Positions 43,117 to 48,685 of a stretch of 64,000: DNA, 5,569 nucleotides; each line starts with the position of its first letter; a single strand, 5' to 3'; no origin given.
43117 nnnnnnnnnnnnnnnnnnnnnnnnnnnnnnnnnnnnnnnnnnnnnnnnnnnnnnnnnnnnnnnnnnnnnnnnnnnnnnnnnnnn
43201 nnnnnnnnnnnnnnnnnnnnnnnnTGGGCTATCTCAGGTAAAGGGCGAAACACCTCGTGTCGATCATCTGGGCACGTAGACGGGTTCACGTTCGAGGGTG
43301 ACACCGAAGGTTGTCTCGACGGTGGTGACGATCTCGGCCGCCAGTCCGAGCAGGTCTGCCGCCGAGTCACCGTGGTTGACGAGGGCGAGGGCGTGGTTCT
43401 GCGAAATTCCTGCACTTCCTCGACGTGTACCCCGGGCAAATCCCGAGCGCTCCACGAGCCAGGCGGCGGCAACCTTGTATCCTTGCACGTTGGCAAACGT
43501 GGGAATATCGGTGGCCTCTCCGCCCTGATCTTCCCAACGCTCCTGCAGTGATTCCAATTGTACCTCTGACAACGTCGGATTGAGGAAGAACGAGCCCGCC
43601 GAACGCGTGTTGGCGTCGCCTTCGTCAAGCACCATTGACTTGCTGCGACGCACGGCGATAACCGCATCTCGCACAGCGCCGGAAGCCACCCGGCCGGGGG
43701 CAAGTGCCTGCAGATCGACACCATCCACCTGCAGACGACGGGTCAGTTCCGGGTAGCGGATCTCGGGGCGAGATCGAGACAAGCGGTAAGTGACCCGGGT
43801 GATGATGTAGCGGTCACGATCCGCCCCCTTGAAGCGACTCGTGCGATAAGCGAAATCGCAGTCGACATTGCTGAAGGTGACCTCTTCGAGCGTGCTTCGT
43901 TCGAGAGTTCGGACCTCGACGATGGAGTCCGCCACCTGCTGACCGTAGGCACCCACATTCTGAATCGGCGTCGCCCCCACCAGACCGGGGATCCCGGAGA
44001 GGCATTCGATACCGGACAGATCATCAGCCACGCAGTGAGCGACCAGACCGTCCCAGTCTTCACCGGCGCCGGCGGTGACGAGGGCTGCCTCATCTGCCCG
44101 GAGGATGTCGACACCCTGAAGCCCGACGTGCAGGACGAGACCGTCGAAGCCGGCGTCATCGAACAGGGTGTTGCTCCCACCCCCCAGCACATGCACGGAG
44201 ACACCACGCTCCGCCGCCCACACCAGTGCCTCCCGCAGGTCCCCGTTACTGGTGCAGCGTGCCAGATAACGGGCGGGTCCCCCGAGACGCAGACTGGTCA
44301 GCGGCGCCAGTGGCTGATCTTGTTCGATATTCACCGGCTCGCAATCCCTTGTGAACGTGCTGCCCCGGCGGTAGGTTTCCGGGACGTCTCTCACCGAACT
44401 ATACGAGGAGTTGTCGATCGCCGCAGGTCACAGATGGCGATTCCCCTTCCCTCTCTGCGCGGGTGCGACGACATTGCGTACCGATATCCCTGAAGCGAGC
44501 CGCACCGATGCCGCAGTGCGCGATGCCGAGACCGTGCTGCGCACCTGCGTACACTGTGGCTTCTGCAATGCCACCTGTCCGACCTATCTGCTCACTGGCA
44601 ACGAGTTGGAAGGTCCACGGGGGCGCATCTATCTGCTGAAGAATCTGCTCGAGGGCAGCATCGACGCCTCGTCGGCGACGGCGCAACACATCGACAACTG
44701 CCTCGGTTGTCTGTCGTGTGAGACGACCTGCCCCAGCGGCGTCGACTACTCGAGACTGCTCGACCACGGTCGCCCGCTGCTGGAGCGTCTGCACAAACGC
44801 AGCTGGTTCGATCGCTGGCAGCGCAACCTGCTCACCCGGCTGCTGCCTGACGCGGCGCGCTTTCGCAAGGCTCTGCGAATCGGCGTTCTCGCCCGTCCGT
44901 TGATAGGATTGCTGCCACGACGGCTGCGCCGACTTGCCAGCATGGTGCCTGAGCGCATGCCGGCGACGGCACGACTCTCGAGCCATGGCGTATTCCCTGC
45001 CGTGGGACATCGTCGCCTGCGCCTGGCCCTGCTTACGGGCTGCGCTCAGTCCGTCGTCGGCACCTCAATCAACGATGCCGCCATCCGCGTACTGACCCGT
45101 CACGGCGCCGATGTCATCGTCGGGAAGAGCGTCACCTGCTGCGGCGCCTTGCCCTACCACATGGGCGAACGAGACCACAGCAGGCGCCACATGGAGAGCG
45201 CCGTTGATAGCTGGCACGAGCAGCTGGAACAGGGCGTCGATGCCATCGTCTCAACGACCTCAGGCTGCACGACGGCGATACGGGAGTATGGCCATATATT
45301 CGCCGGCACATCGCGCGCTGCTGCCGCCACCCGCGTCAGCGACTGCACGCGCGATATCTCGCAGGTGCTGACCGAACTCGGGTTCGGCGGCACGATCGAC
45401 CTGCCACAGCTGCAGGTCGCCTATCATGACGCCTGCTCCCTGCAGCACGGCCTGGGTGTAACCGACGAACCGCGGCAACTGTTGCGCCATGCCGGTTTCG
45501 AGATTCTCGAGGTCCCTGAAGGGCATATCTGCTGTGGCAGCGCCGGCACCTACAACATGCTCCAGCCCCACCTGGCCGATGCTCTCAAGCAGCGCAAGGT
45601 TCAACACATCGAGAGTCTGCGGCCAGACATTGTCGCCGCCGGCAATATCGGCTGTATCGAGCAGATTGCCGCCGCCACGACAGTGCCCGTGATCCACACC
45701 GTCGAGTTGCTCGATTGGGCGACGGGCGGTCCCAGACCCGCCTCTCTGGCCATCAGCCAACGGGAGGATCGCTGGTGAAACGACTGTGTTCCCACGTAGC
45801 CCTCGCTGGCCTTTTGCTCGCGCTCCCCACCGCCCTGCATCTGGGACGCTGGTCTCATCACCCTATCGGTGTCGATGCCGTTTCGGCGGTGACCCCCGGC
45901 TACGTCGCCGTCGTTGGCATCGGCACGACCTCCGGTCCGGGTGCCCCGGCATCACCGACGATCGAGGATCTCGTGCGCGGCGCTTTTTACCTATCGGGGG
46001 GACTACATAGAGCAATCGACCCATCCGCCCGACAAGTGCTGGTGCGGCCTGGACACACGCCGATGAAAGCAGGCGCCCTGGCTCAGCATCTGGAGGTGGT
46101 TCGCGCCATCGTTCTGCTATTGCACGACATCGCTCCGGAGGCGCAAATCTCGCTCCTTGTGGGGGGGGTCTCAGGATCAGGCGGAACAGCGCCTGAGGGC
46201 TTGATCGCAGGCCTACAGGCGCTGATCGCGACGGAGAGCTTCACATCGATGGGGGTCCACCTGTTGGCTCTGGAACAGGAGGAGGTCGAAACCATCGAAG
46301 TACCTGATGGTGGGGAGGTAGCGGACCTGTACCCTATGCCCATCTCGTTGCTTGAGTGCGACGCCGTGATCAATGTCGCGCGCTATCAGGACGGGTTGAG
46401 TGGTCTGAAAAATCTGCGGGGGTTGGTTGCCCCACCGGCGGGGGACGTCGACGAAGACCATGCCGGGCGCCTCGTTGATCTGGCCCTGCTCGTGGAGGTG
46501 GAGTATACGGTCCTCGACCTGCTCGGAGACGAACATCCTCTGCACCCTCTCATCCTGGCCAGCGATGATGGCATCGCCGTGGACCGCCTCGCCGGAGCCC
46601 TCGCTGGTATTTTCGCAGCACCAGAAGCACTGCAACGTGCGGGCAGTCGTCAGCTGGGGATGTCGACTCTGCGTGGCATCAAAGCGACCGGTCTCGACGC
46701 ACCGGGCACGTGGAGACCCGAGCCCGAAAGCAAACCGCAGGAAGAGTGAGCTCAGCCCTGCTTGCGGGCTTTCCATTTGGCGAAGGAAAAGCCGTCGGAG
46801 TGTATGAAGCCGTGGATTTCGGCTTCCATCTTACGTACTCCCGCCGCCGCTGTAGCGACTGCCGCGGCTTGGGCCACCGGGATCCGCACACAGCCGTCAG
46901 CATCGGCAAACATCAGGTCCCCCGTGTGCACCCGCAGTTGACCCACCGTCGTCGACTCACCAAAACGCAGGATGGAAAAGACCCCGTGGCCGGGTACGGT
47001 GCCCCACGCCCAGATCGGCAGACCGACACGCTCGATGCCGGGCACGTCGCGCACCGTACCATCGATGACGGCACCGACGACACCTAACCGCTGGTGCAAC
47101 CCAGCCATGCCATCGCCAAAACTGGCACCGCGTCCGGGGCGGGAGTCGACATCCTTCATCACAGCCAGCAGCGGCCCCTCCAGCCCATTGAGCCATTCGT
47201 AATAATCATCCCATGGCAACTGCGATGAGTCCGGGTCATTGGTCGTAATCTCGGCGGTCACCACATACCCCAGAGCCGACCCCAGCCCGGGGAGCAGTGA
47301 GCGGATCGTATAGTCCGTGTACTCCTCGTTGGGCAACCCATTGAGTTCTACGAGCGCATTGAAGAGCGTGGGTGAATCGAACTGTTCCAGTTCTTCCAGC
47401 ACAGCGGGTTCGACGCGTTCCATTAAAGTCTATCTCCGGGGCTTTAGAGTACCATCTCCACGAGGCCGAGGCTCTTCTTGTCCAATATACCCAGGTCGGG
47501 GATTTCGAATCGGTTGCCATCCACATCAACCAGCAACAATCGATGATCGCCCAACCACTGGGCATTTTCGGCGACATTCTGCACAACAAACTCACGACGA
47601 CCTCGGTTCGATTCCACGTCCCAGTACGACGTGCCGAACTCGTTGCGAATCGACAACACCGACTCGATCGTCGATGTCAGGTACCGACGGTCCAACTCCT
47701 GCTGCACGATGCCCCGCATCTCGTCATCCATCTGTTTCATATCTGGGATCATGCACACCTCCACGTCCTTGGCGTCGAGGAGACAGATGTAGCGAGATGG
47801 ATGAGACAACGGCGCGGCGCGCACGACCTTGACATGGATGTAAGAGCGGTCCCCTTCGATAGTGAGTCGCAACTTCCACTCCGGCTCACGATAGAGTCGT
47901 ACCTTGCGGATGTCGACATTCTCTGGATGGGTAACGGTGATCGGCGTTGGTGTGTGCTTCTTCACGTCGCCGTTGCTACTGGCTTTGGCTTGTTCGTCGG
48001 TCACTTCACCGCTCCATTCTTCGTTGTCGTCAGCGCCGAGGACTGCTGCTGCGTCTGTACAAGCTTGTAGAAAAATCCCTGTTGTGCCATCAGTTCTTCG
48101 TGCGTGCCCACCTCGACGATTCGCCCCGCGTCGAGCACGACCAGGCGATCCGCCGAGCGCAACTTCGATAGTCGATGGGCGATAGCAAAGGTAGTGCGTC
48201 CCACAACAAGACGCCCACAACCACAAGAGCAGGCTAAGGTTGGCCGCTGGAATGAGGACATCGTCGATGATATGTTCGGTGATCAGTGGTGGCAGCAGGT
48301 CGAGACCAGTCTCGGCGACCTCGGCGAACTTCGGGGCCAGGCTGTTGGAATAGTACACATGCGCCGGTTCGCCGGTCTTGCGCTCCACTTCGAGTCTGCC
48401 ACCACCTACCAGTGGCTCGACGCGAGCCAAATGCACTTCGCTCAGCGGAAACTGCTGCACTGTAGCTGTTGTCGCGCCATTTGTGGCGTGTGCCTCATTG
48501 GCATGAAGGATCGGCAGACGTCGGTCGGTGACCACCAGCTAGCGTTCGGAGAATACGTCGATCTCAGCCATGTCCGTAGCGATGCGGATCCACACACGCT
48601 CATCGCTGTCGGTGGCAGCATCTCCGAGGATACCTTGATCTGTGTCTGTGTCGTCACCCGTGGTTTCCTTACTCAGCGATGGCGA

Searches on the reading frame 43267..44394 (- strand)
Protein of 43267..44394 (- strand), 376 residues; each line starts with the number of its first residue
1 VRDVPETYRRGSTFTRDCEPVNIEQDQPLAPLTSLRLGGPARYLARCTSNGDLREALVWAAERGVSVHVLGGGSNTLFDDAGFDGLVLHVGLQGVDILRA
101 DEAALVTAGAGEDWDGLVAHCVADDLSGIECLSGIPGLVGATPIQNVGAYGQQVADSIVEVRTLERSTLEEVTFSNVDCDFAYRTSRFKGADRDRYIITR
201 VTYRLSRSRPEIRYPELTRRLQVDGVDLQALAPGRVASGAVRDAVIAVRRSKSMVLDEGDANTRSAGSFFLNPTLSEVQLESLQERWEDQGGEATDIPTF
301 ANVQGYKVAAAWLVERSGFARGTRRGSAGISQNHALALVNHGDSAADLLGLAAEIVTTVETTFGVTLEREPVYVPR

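Call 54: search_protein_families(library=pfam, proteins=[window:43267-44394:-], max_evalue=0.000001)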
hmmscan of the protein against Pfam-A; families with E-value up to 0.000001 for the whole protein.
window:43267-44394:- (376 aa): 2 families
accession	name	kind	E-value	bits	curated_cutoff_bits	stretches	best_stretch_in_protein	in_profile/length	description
PF02873.21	MurB_C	-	3e-21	75.9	27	1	241-374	2-99/99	UDP-N-acetylenolpyruvoylglucosamine reductase, C-terminal domain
PF01565.28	FAD_binding_4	-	1.4e-20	73.8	26.4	1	43-164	3-129/139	FAD binding domain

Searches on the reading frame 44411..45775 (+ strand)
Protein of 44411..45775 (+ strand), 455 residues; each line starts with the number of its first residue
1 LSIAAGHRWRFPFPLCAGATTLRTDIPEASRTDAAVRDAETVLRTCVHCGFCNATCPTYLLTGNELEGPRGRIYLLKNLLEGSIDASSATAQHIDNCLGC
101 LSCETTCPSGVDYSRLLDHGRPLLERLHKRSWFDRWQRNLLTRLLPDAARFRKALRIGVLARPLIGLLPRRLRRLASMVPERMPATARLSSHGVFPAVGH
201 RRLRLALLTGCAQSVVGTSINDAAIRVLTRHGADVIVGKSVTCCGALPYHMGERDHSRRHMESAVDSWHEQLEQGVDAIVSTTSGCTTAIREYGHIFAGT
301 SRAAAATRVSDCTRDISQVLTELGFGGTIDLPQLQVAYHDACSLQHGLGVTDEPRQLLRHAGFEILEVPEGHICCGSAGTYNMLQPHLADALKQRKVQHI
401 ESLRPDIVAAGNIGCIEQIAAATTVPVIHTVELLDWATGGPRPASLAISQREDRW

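Call 54: search_protein_families(library=pfam, proteins=[window:44411-45775:+], max_evalue=0.000001)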
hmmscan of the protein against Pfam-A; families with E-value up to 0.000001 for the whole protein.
window:44411-45775:+ (455 aa): 4 families
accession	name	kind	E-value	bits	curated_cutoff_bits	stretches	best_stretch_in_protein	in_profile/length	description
PF02754.22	CCG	-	4.9e-24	84.7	20.6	2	336-419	1-84/85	Cysteine-rich domain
PF13183.11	Fer4_8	-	7.6e-12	46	27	1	44-111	3-68/68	4Fe-4S dicluster domain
PF13534.11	Fer4_17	-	1.2e-10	42.2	22.2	1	46-112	2-61/61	4Fe-4S dicluster domain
PF12838.12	Fer4_7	-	1.8e-10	41.6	27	1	45-111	1-52/52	4Fe-4S dicluster domain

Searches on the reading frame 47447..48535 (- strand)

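Call 55: search_protein_families(library=pfam, proteins=[window:47447-48535:-], max_evalue=0.000001)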
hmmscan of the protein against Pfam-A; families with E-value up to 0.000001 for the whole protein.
window:47447-48535:- (363 aa): 1 family
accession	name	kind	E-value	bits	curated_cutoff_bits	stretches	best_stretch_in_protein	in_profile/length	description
PF08909.16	DUF1854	-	6.3e-37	126.8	26.8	1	233-361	2-129/130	Domain of unknown function (DUF1854)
